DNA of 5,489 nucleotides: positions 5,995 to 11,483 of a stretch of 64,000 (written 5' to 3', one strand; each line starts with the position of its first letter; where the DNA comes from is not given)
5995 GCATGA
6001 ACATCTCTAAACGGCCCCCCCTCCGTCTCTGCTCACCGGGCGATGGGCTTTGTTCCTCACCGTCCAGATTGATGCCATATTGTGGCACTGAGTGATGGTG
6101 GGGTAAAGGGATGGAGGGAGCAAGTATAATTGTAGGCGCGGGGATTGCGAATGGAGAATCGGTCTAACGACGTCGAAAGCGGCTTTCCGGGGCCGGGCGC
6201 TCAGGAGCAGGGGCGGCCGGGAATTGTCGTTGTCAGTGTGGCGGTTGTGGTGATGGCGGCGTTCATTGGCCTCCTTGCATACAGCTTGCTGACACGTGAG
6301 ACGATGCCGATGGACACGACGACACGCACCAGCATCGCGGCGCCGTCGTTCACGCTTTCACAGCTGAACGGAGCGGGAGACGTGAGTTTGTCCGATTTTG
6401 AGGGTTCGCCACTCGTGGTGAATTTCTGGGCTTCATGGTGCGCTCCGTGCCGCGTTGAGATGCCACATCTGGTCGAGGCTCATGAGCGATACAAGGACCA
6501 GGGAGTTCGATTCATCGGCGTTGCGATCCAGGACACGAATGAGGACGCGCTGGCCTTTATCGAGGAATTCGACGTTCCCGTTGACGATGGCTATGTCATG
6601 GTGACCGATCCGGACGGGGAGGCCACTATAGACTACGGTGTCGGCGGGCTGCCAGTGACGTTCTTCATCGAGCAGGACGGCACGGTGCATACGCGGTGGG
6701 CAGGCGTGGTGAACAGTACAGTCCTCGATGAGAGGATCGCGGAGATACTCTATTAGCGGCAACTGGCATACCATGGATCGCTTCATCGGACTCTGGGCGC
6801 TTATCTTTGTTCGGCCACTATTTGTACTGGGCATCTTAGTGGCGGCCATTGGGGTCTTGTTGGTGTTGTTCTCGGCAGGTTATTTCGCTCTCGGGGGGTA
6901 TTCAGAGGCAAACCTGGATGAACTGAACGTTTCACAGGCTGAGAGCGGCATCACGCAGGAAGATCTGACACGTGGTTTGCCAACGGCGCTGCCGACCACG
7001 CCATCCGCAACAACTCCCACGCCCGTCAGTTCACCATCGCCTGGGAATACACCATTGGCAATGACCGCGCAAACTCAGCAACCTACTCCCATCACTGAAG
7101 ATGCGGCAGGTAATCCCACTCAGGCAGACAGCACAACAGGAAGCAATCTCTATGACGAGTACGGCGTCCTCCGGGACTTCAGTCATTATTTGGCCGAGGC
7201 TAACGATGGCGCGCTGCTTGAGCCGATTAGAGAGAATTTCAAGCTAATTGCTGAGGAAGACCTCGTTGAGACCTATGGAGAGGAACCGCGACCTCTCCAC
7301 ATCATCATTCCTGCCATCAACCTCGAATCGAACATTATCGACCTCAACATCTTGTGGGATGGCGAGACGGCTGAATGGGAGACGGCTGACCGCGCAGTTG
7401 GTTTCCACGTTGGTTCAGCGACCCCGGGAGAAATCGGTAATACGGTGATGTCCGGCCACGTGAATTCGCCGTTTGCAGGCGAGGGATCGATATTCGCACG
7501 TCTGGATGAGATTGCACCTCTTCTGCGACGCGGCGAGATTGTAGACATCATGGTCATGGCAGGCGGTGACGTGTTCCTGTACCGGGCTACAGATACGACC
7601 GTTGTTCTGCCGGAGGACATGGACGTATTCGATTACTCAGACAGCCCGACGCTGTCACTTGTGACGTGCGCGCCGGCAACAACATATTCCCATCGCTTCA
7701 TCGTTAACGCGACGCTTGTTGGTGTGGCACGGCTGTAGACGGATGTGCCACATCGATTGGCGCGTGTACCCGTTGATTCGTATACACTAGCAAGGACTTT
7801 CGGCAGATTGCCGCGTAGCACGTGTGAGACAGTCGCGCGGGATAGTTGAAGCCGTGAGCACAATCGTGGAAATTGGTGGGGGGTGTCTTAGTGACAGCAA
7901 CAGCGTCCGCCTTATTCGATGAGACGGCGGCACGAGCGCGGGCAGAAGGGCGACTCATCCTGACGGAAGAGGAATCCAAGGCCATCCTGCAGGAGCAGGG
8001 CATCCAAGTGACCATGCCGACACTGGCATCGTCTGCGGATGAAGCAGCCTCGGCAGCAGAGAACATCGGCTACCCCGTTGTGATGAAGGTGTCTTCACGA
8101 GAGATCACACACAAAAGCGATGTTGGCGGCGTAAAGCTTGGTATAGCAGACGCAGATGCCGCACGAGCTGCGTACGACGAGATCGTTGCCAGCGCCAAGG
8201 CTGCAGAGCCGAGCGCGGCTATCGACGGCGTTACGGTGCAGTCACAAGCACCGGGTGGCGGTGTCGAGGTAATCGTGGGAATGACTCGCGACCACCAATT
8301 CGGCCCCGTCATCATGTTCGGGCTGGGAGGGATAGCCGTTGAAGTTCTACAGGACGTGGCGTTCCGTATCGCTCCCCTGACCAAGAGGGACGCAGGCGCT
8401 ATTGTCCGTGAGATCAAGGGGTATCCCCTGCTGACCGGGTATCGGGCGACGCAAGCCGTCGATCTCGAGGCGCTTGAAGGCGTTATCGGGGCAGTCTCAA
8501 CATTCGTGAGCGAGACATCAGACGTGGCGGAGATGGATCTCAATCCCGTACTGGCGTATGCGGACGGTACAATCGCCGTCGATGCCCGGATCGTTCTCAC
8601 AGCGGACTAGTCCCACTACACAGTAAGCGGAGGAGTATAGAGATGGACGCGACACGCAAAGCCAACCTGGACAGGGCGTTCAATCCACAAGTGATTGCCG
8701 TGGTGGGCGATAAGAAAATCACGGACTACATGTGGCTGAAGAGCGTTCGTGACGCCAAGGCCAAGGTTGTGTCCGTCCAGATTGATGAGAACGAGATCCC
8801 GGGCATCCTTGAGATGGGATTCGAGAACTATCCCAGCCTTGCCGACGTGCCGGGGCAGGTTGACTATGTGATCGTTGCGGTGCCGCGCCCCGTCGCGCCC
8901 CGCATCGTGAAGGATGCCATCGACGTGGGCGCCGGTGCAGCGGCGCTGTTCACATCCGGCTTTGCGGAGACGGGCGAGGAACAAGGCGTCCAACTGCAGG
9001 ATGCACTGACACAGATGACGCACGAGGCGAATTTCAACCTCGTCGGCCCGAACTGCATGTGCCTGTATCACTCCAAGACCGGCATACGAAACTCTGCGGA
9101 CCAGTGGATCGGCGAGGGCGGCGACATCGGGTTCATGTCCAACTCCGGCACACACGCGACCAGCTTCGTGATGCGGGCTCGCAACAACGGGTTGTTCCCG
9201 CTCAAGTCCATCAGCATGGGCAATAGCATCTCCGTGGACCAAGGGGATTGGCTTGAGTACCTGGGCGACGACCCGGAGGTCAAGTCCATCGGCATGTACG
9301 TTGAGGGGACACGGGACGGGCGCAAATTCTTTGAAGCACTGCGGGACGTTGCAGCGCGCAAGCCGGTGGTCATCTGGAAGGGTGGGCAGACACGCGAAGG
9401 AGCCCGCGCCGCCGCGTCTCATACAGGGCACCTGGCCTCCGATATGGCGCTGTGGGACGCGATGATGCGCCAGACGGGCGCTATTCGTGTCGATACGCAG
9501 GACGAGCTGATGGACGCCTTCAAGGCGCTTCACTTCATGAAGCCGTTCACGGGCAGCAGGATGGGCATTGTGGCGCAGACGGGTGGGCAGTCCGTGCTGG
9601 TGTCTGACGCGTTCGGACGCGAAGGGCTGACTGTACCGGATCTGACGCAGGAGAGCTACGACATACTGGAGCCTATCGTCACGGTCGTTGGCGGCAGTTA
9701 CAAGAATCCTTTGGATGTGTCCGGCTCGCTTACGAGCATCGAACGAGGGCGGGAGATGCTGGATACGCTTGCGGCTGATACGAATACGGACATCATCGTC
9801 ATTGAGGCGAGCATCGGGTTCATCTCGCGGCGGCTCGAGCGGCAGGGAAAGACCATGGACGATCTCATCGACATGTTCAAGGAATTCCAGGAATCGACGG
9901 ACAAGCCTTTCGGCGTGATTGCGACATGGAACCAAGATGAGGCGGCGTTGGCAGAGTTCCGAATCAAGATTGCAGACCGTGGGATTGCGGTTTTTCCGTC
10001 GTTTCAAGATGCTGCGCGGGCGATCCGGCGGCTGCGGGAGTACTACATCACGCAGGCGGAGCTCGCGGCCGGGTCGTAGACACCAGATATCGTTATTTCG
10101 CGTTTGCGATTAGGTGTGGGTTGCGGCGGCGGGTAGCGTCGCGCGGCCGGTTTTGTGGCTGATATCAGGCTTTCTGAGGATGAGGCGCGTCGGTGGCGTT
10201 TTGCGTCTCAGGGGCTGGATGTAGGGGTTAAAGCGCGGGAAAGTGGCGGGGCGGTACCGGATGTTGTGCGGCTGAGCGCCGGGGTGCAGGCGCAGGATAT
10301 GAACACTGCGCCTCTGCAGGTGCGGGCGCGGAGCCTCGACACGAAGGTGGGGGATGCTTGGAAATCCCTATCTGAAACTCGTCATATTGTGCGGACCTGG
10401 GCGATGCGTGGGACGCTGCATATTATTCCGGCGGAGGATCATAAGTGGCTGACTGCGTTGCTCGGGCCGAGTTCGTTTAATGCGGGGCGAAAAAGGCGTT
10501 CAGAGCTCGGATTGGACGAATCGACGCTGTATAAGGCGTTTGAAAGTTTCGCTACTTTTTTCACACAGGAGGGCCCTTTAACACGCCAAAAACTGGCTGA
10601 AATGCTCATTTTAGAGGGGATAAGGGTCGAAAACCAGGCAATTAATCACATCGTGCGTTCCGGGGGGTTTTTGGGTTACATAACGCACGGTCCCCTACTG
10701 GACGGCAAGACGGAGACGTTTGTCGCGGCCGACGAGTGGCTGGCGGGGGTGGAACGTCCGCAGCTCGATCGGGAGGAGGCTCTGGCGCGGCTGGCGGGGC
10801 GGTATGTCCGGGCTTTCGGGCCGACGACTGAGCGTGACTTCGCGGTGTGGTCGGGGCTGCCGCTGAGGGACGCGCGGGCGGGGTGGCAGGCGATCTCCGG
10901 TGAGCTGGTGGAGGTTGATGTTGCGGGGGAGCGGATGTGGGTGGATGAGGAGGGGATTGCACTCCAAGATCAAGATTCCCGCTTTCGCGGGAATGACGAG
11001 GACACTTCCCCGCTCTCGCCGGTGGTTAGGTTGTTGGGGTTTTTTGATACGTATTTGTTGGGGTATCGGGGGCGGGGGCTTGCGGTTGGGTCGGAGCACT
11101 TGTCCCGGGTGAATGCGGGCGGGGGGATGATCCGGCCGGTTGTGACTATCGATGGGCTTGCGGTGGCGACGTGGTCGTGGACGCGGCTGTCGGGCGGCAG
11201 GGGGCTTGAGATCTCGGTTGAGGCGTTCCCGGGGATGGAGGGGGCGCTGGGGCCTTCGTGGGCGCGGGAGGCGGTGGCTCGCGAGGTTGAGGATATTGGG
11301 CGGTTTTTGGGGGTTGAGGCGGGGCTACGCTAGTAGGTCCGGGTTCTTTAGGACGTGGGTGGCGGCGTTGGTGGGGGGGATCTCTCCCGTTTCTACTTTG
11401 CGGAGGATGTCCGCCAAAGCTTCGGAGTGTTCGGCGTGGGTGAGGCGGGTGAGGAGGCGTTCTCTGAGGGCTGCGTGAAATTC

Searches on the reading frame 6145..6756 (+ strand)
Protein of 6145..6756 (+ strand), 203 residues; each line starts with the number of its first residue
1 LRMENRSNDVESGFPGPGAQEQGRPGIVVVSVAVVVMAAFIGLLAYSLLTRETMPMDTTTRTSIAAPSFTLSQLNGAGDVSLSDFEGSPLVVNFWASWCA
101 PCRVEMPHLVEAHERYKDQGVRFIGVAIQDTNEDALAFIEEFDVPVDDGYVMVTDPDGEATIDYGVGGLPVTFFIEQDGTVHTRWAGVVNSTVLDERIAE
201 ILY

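Call 12: search_protein_families(library=pfam, proteins=[window:6145-6756:+], max_evalue=0.001)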
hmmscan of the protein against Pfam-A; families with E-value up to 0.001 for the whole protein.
window:6145-6756:+ (203 aa): 6 families
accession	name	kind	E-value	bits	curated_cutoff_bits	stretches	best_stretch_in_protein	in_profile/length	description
PF00578.27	AhpC-TSA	-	2.7e-25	89.1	26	1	65-182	4-122/124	AhpC/TSA family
PF08534.16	Redoxin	-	1.4e-22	80.5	26.6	1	65-192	5-139/148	Redoxin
PF13905.12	Thioredoxin_8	-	1e-08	35.8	27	1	88-180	2-93/94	Thioredoxin-like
PF00085.26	Thioredoxin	-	1.1e-08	35.5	23.5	1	88-134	19-64/103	Thioredoxin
PF13098.12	Thioredoxin_2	-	2.4e-07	31.5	27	1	86-196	4-102/104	Thioredoxin-like domain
PF13899.12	Thioredoxin_7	-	0.00093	19.7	27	0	87-137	17-67/83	Thioredoxin-like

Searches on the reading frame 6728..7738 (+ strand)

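Call 12: search_protein_families(library=pfam, proteins=[window:6728-7738:+], max_evalue=0.001)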
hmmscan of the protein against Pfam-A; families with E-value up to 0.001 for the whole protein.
window:6728-7738:+ (336 aa): 1 family
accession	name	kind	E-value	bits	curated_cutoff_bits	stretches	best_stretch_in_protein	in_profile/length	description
PF04203.18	Sortase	-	1e-19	71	26.6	1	193-331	2-125/125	Sortase domain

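Call 16: search_protein_families(library=ncbifam, proteins=[window:6728-7738:+], max_evalue=0.01)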
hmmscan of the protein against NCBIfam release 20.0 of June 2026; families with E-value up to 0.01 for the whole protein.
window:6728-7738:+ (336 aa): 7 families
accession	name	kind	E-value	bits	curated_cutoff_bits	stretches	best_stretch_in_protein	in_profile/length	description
NF033748.1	class_F_sortase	subfamily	1.8e-11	43.9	166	1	187-321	9-145/155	class F sortase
NF033747.1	class_E_sortase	subfamily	6.9e-10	39.1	160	1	215-331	91-206/211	class E sortase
NF033746.1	class_D_sortase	subfamily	8e-10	38.7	165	1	215-331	28-134/135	class D sortase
NF058671.1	sortase_SrtD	exception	1.5e-09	37.8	140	1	215-329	82-186/187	class D sortase, LPxTATN-specific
TIGR01076.1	sortase_fam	subfamily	1.6e-09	37.7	39.35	1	218-329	21-126/136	sortase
NF033745.1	class_C_sortase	subfamily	1.7e-07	31.2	160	1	218-328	114-218/220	class C sortase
TIGR03784.1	marine_sortase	equivalog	0.00035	20.3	158.25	1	229-323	83-169/174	class GN sortase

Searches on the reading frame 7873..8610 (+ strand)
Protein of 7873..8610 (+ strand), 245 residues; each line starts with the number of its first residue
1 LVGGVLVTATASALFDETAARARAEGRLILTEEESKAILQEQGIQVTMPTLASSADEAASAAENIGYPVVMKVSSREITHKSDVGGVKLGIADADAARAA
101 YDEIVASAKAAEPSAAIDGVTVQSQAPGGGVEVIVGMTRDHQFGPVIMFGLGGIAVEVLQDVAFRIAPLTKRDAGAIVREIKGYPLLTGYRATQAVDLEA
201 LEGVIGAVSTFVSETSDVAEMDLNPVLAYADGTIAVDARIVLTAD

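Call 12: search_protein_families(library=pfam, proteins=[window:7873-8610:+], max_evalue=0.001)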
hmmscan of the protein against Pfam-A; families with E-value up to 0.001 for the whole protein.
window:7873-8610:+ (245 aa): 2 families
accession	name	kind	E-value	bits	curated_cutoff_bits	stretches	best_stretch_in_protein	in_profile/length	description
PF13549.11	ATP-grasp_5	-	8e-83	277.6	27.6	1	22-242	2-221/221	ATP-grasp domain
PF08442.15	ATP-grasp_2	-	0.0009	19.3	29.5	0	30-107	2-78/202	ATP-grasp domain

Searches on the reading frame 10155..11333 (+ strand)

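Call 12: search_protein_families(library=pfam, proteins=[window:10155-11333:+], max_evalue=0.001)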
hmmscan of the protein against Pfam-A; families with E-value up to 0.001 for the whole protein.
window:10155-11333:+ (392 aa): 1 family
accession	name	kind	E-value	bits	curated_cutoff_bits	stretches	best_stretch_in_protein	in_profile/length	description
PF06224.18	AlkZ-like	-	2.4e-50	172.5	25.9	1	42-384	5-329/329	DNA glycosylase AlkZ-like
